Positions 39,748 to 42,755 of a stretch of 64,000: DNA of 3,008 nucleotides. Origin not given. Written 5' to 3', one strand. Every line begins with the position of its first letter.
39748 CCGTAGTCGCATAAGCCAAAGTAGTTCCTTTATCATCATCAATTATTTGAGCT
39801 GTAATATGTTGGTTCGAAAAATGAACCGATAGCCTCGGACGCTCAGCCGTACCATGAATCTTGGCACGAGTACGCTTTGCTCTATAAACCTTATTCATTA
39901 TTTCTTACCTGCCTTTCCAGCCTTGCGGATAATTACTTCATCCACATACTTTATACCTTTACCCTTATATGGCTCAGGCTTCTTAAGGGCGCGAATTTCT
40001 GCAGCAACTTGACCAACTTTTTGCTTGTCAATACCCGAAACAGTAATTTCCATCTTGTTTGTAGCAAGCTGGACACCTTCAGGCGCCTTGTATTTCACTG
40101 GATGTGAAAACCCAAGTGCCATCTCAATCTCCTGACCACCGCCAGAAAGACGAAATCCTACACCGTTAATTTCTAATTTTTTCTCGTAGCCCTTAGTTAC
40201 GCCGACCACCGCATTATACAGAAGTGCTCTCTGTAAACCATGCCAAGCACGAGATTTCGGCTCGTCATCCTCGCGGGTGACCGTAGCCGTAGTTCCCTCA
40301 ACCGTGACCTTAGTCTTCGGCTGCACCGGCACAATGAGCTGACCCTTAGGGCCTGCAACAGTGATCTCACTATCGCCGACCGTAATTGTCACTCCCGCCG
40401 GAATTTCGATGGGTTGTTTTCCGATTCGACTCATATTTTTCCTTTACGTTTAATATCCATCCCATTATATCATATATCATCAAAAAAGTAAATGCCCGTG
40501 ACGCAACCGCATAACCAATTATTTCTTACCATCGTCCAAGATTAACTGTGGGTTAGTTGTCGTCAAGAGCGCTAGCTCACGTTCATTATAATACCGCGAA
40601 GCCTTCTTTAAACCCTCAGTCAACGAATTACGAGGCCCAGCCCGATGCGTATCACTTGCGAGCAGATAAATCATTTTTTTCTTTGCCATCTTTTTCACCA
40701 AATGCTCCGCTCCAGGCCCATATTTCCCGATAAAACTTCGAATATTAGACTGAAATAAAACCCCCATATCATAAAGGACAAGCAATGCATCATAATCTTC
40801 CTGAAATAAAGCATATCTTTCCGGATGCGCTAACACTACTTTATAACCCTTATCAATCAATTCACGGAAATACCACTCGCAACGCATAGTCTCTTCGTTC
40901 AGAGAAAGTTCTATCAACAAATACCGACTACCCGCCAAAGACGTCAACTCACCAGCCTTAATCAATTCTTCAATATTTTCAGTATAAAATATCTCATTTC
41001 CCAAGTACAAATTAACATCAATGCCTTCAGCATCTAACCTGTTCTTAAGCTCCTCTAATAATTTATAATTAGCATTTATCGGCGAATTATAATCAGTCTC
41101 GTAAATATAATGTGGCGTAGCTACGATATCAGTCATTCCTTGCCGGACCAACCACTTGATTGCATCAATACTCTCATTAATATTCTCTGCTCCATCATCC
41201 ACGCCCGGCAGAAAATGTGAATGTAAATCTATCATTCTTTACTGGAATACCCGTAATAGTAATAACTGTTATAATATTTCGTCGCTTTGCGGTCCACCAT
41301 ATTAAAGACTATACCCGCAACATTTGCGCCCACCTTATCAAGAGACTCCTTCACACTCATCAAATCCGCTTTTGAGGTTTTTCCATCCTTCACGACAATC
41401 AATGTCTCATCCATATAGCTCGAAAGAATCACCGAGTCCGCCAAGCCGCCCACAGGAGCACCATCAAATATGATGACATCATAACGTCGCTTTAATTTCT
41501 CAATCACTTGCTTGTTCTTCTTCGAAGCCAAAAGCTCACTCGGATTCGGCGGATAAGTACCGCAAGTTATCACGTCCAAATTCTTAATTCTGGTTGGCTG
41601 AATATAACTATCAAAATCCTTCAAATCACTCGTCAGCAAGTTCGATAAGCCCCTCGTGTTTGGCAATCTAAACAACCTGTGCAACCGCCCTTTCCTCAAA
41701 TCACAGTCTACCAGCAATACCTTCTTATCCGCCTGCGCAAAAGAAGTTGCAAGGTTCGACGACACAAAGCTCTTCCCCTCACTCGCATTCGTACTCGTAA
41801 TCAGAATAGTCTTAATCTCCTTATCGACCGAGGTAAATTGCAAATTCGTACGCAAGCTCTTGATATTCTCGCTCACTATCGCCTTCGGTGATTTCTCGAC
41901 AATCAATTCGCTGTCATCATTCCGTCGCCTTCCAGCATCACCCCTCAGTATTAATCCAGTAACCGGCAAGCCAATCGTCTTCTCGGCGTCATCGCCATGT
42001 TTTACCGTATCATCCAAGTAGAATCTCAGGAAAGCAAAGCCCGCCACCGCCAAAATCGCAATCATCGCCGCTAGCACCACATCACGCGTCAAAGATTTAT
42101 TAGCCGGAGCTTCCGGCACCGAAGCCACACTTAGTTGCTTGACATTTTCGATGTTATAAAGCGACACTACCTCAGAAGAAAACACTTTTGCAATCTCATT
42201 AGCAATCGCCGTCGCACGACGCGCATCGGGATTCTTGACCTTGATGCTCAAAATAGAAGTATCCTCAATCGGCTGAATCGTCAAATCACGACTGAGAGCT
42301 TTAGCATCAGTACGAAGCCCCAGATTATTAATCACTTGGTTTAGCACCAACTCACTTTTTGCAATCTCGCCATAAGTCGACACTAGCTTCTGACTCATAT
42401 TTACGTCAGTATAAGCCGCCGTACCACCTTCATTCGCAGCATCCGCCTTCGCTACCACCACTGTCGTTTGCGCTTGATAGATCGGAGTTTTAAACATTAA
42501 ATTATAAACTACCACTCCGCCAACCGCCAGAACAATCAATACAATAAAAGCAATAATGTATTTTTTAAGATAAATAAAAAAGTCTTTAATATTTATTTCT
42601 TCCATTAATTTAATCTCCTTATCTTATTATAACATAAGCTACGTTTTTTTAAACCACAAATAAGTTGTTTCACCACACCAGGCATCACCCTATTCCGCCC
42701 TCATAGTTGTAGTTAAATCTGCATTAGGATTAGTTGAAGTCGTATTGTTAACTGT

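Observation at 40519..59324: Complete Gram-positive-type capsule/EPS locus inserted inside the spc ribosomal operon of a CPR bacterium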

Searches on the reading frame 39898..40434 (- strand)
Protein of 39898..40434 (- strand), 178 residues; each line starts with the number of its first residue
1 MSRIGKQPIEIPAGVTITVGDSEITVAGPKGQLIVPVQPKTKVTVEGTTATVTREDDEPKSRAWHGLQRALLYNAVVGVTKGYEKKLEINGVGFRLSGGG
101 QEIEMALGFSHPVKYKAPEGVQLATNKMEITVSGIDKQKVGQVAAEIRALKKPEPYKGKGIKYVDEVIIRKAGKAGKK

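Call 5: search_protein_families(library=pfam, proteins=[window:39898-40434:-])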
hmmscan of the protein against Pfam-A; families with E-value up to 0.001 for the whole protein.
window:39898-40434:- (178 aa): 1 family
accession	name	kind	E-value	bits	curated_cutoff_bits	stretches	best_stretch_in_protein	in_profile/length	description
PF00347.28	Ribosomal_L6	-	1.3e-33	116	27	2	91-163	2-79/80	Ribosomal protein L6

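Call 9: find_related_loci(query=window:39898-40434:-, collection=genome_contigs, flank=10000)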
Query window:39898-40434:- (178 aa) in genome_contigs; peptide patterns used: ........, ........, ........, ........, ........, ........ (x = any residue, [..] = any of these).
600 stretches matched a pattern (row limit reached: there are more); 598 encode a relative of the query (tblastn E <= 1e-3); the best 80 are kept; 80 distinct loci.
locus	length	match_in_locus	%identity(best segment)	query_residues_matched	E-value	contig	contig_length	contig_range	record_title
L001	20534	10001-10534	96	1-178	1e-108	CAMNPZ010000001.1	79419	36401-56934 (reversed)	MAG: uncultured Candidatus Saccharibacteria bacterium isolate SRR1222429_bin.13_metaWRAP_v1.3_MAG genome assembly, conti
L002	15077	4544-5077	96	1-178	3e-108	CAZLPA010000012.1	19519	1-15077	MAG TPA_asm: uncultured Candidatus Saccharibacteria bacterium isolate SRP278969_co2_432 genome assembly, contig: NODE_27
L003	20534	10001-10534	94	1-178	7e-108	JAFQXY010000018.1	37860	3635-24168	Candidatus Saccharibacteria bacterium isolate RGIG2252 Goat_Duodenum-1__c187913, whole genome shotgun sequence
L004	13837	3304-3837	84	1-178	3e-96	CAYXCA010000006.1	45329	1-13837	MAG TPA_asm: uncultured Candidatus Saccharibacteria bacterium isolate SRP287540_co1_127 genome assembly, contig: NODE_73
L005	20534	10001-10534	81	1-178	4e-94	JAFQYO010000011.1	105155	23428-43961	Candidatus Saccharibacteria bacterium isolate RGIG2268 Goat_Duodenum-3__c241992, whole genome shotgun sequence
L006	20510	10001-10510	83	1-170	1e-90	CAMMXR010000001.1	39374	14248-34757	MAG: uncultured Candidatus Saccharibacteria bacterium isolate ERR4968556_bin.9_MetaWRAP_v1.1_MAG genome assembly, contig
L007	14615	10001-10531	77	1-177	2e-85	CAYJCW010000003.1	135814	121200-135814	MAG TPA_asm: uncultured Candidatus Saccharibacteria bacterium isolate ERP123247_co1_9 genome assembly, contig: NODE_55_l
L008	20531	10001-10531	74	1-177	1e-83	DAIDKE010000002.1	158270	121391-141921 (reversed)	MAG TPA_asm: Candidatus Saccharibacteria bacterium isolate clean400 NODE_2_length_158270_cov_14.234290, whole genome sho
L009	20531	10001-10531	74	1-177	1e-82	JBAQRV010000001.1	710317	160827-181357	MAG: Candidatus Microsaccharimonas sp. isolate MFD12000_ilm_asm_bin21 k127_2025, whole genome shotgun sequence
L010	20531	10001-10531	73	1-177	6e-82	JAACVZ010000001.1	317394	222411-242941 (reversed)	MAG: Candidatus Saccharibacteria bacterium isolate CG_2015-01t_48_29 CG_2015-01t_curated_scaffold_4, whole genome shotgu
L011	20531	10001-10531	73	1-177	3e-81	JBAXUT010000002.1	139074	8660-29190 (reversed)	MAG: Candidatus Saccharibacteria bacterium isolate ELA668 MAG668_2, whole genome shotgun sequence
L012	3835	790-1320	71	1-177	2e-79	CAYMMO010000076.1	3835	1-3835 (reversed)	MAG TPA_asm: uncultured Candidatus Saccharibacteria bacterium isolate SRP286056_co2_538 genome assembly, contig: NODE_42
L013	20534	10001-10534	70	1-177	8e-78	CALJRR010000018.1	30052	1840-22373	MAG TPA_asm: uncultured Candidatus Saccharibacteria bacterium isolate ERR1474568_bin.110_CONCOCT_v1.1_MAG genome assembl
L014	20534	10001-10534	71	1-177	6e-78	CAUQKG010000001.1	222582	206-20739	MAG TPA_asm: uncultured Candidatus Saccharimonas sp. isolate ERR9969088_bin.25_MetaWRAP_v1.3_MAG genome assembly, contig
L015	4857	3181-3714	69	1-178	2e-77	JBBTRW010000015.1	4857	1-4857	MAG: Patescibacteria group bacterium isolate H51-bin111_1 H51_bin111_1_000000000015, whole genome shotgun sequence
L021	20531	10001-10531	66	1-177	2e-72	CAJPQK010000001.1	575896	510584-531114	Candidatus Saccharibacteria bacterium isolate SRR9217428-mag-bin.30 genome assembly, contig: SRR9217428-mag-bin.30_1, wh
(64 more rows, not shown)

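Call 66: search_protein_families(library=pfam, proteins=[L001:3596-9892:+, L002:2672-4429:+, L003:4841-6298:+, L003:6557-7336:+, L003:7378-8070:+, L003:8109-9101:+, L003:9183-9848:+, L004:2090-2911:+, L004:2904-3254:+, L021:9379-9909:+], max_evalue=0.001)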
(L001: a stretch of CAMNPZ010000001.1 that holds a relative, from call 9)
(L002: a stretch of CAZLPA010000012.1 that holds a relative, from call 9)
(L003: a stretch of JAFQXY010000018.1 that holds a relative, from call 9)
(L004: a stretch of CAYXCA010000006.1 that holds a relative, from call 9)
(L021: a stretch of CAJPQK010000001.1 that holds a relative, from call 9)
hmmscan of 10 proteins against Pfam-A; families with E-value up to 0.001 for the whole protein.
L001:3596-9892:+ (2098 aa): 6 families
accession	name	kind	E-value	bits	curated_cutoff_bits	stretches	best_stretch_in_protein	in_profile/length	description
PF05738.19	Cna_B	-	2.1e-43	147.1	22.3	4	1588-1674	2-87/87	Cna protein B-type domain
PF24547.1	DUF7601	-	2.1e-18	67.4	27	2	751-852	1-116/116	Domain of unknown function (DUF7601)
PF12892.13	FctA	-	1.8e-16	61.4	22.1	2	995-1108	2-120/120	Spy0128-like isopeptide containing domain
PF13519.12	VWA_2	-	1.1e-10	42.6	27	1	79-196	1-106/107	von Willebrand factor type A domain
PF17789.7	MG4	-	0.00032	21.3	24.7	0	1359-1413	23-83/95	Macroglobulin domain MG4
PF00092.34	VWA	-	0.00055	20.6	23.8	0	78-200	1-117/174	von Willebrand factor type A domain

L002:2672-4429:+ (585 aa): 0 families

L003:4841-6298:+ (485 aa): 2 families
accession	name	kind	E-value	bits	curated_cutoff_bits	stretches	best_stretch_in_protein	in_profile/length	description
PF02368.24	Big_2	-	5.1e-08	33.2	22.8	1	176-226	15-66/79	Bacterial Ig-like domain (group 2)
PF22359.2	Big-like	-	2.5e-07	31.2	27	1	198-226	5-33/48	Bacterial Ig-like domain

L003:6557-7336:+ (259 aa): 1 family
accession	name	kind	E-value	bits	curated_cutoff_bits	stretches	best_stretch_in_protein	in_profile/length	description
PF10502.14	Peptidase_S26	-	0.00014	22.3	22.9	1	98-160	6-68/168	Signal peptidase, peptidase S26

L003:7378-8070:+ (230 aa): 0 families

L003:8109-9101:+ (330 aa): 1 family
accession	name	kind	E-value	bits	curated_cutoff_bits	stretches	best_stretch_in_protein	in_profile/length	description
PF12389.13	Peptidase_M73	-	1.2e-07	32.2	22.5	1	3-50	2-49/196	Camelysin metallo-endopeptidase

L003:9183-9848:+ (221 aa): 0 families

L004:2090-2911:+ (273 aa): 0 families

L004:2904-3254:+ (116 aa): 0 families

L021:9379-9909:+ (176 aa): 0 families

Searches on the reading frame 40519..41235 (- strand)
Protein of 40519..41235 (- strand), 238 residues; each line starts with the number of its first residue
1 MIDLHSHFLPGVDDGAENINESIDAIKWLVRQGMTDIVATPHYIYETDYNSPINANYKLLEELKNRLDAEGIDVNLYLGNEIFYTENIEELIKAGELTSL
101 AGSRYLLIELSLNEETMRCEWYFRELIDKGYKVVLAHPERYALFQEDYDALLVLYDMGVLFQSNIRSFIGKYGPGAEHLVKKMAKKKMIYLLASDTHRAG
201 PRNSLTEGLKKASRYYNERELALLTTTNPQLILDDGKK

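Call 4: search_protein_families(library=pfam, proteins=[window:40519-41235:-])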
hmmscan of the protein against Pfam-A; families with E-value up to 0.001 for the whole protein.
window:40519-41235:- (238 aa): 1 family
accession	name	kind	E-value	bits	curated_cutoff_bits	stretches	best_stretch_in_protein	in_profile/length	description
PF19567.5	CpsB_CapC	-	6.5e-56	189.8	27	1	1-233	1-233/234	Capsular polysaccharide synthesis, CpsB/CapC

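Call 13: find_encoding_contigs(protein=window:40519-41235:-, flank=10000, max_places=10)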
Protein window:40519-41235:- (238 aa): no gene with exactly this product is on record in the collection.

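Call 45: search_protein_families(library=ncbifam, proteins=[window:40519-41235:-], max_evalue=1e-8)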
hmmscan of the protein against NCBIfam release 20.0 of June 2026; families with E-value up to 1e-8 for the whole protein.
window:40519-41235:- (238 aa): 1 family
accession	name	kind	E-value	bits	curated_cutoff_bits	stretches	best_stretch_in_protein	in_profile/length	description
NF041488.1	caps_synth_Cps4B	equivalog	1.2e-31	110.1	400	1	1-235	1-240/243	capsular polysaccharide biosynthesis protein Cps4B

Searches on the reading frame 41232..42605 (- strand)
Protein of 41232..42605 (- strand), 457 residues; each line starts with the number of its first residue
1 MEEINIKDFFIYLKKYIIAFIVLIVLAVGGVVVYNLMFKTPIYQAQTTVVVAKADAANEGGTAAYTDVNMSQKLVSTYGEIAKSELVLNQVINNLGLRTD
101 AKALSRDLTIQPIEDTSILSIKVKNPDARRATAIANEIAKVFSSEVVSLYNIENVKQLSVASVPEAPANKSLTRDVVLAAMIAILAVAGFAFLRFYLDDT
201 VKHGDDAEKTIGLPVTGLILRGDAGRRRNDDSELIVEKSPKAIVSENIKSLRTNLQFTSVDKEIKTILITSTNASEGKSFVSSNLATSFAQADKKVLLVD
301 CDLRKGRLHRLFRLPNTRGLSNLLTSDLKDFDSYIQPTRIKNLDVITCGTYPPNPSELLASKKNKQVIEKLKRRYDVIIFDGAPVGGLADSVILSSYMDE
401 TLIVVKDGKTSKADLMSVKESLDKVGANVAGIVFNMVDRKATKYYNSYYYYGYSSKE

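Call 4: search_protein_families(library=pfam, proteins=[window:41232-42605:-])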
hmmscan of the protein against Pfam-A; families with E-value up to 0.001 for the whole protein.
window:41232-42605:- (457 aa): 4 families
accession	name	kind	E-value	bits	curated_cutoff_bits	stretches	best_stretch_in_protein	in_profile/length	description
PF13614.12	AAA_31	-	2.8e-12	47.4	27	1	265-422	2-164/177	AAA domain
PF01656.29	CbiA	-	1.2e-11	45.1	25.4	1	267-442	1-90/125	CobQ/CobB/MinD/ParA nucleotide binding domain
PF02706.20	Wzz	-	1.6e-10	41.6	25.5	1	2-95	1-91/91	Chain length determinant protein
PF10609.15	ParA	-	1e-09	38.6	27.1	1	265-452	4-190/246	NUBPL iron-transfer P-loop NTPase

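Call 30: find_related_loci(query=A1, collection=metagenome_contigs, flank=10000)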
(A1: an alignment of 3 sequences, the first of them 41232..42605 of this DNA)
Query A1 (457 aa) in metagenome_contigs; peptide patterns used: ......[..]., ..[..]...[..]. (x = any residue, [..] = any of these).
600 stretches matched a pattern (row limit reached: there are more); 24 encode a relative of the query (tblastn E <= 1e-3); 24 distinct loci.
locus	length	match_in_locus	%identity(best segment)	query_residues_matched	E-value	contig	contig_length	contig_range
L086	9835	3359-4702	72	1-450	0e+0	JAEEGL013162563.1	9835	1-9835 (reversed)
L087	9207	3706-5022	67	1-439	0e+0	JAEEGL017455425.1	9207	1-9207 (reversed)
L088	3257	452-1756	68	1-437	0e+0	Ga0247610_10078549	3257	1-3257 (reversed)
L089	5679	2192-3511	49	1-440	6e-135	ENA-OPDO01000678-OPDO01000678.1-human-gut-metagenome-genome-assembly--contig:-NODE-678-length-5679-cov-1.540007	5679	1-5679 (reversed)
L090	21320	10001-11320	49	1-440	8e-134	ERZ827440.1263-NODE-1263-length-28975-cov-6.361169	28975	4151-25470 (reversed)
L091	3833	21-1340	49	1-440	1e-136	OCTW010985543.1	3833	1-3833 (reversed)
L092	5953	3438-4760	48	1-444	8e-133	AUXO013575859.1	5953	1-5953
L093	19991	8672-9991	49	1-440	1e-131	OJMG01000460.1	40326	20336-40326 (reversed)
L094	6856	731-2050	49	1-440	1e-131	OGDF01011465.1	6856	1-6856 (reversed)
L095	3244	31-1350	48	1-440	1e-134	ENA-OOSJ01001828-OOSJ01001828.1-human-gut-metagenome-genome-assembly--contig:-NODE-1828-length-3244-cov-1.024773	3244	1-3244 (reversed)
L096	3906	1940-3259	49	1-440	2e-132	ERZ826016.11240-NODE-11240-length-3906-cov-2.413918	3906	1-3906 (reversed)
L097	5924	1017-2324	48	1-437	6e-126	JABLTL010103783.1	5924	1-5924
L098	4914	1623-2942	48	1-440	2e-126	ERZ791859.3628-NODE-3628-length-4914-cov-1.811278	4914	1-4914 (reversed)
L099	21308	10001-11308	48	1-437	9e-125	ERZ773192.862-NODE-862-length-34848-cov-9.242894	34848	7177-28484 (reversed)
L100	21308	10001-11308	48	1-437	2e-124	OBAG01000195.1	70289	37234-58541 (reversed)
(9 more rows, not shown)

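Call 45: search_protein_families(library=ncbifam, proteins=[window:41232-42605:-], max_evalue=1e-8)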
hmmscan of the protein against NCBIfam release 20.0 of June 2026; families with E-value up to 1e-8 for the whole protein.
window:41232-42605:- (457 aa): 9 families
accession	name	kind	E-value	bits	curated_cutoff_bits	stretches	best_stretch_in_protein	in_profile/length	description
TIGR01007.1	eps_fam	subfamily_domain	9.2e-59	198.4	108.05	1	246-452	1-204/204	polysaccharide biosynthesis tyrosine autokinase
NF007350.0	PRK09841.1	equivalog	7e-52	176.5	1248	1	233-456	500-723/726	tyrosine-protein kinase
NF008568.0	PRK11519.1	equivalog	3.5e-51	174.2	1068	1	225-455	487-717/720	tyrosine-protein kinase Wzc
TIGR03018.1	pepcterm_TyrKin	hypoth_equivalog_domain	7.7e-42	143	230.65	1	234-435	1-207/207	XrtA-associated tyrosine autokinase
TIGR01005.1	eps_transp_fam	subfamily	1.2e-41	142.8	411.7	1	235-451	517-733/754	exopolysaccharide transport protein family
TIGR03029.1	EpsG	equivalog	4.3e-39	134.3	313.8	1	231-435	70-273/274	chain length determinant protein tyrosine kinase EpsG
TIGR01006.1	polys_exp_MPA1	subfamily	4.5e-34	117.9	296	1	3-219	7-221/226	CspC family polysaccharide chain length determinant protein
TIGR01969.1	minD_arch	subfamily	8.2e-15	54.6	201.75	1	266-443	2-176/251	cell division ATPase MinD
TIGR03017.1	EpsF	equivalog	2.8e-10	39.5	422.75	0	151-218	375-442/444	chain length determinant protein EpsF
